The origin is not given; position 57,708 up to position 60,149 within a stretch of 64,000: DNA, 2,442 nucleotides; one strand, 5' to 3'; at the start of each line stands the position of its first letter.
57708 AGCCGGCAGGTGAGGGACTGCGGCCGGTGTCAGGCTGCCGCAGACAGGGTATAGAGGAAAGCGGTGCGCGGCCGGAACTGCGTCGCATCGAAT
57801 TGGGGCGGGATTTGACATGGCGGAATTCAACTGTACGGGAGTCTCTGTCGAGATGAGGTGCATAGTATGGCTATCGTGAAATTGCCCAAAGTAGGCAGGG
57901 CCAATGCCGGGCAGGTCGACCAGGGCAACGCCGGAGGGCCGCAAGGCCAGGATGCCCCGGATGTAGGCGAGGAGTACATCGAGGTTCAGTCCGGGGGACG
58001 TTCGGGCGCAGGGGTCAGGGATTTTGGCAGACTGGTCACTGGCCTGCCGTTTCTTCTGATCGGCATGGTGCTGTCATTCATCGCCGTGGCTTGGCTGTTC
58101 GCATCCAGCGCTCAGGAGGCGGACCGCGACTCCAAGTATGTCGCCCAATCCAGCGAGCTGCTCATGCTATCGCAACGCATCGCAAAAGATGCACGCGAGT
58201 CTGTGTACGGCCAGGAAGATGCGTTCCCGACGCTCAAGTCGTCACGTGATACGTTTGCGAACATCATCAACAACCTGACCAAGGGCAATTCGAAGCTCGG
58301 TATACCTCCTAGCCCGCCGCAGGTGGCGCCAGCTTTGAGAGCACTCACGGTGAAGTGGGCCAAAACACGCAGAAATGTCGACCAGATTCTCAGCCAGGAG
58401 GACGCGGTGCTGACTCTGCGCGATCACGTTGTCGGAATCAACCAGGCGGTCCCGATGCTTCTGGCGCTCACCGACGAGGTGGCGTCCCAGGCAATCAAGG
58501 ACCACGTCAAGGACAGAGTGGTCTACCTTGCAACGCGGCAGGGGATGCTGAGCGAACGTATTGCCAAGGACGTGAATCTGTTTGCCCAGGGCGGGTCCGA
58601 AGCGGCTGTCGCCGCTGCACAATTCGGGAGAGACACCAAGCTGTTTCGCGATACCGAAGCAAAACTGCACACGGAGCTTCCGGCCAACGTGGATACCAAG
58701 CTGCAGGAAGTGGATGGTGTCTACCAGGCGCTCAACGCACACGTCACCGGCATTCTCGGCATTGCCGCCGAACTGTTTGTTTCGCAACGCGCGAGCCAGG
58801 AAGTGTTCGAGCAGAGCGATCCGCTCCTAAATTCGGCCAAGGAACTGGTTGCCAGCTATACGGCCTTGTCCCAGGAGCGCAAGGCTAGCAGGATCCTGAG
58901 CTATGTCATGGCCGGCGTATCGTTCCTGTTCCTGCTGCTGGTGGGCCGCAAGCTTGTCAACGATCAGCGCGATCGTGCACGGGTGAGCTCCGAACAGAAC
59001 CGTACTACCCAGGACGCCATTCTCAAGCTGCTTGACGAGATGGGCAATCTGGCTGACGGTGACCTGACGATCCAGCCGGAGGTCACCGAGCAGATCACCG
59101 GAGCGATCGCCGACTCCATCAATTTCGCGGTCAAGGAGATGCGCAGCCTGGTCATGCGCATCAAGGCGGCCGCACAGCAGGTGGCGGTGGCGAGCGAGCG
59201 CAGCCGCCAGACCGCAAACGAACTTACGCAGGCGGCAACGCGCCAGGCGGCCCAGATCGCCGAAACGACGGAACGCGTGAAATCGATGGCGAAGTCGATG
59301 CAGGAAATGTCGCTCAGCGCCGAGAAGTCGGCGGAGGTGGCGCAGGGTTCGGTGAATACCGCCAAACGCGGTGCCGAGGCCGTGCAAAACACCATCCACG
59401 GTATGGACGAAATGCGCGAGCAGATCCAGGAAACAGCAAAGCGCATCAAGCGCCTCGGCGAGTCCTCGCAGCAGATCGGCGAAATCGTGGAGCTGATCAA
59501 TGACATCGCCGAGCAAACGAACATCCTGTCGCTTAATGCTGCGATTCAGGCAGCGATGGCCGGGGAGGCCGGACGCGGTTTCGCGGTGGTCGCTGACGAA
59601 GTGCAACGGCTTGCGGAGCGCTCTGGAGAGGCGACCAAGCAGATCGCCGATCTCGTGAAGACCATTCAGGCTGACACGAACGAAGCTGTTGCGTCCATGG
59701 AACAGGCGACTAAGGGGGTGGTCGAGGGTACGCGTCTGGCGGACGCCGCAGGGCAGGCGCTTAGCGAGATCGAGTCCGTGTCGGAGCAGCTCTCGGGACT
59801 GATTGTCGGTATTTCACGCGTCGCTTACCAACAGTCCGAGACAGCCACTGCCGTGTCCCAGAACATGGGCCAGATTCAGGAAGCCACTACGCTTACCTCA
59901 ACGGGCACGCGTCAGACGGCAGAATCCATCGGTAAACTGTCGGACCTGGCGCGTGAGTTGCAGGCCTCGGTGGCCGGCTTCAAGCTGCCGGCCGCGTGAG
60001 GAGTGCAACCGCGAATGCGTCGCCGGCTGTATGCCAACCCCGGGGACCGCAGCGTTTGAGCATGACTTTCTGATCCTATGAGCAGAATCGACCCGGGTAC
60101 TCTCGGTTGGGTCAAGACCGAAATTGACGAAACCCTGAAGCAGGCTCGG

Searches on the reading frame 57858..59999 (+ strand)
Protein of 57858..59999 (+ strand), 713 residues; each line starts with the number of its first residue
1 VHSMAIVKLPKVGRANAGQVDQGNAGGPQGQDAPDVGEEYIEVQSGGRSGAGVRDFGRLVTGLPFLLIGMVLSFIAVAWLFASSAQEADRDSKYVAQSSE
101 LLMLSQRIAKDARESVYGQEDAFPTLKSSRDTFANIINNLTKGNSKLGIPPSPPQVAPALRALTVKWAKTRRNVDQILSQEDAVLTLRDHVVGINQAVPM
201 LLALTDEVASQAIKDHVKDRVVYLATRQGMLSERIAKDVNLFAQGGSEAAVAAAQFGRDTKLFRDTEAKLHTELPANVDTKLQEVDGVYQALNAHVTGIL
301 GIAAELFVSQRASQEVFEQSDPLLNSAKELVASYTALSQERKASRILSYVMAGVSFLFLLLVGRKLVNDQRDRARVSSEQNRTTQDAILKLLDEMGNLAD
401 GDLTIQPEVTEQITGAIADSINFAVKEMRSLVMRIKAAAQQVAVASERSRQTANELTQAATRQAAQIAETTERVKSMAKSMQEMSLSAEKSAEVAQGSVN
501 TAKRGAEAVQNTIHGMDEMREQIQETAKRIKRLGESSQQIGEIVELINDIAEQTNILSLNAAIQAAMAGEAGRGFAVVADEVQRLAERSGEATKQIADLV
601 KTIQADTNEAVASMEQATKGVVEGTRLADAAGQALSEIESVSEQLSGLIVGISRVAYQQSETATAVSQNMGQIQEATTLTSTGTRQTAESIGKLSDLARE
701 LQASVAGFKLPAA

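Call 69: search_protein_families(library=pfam, proteins=[window:57858-59999:+], max_evalue=0.00001)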
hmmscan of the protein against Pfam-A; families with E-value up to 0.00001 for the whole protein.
window:57858-59999:+ (713 aa): 2 families
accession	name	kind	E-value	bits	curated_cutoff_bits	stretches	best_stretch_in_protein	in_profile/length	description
PF00015.26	MCPsignal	-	7.9e-42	143.5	34.6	1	493-675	2-170/172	Methyl-accepting chemotaxis protein (MCP) signalling domain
PF13675.11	PilJ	-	4.7e-20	72.2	26.6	1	87-187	5-108/114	Type IV pili methyl-accepting chemotaxis transducer N-term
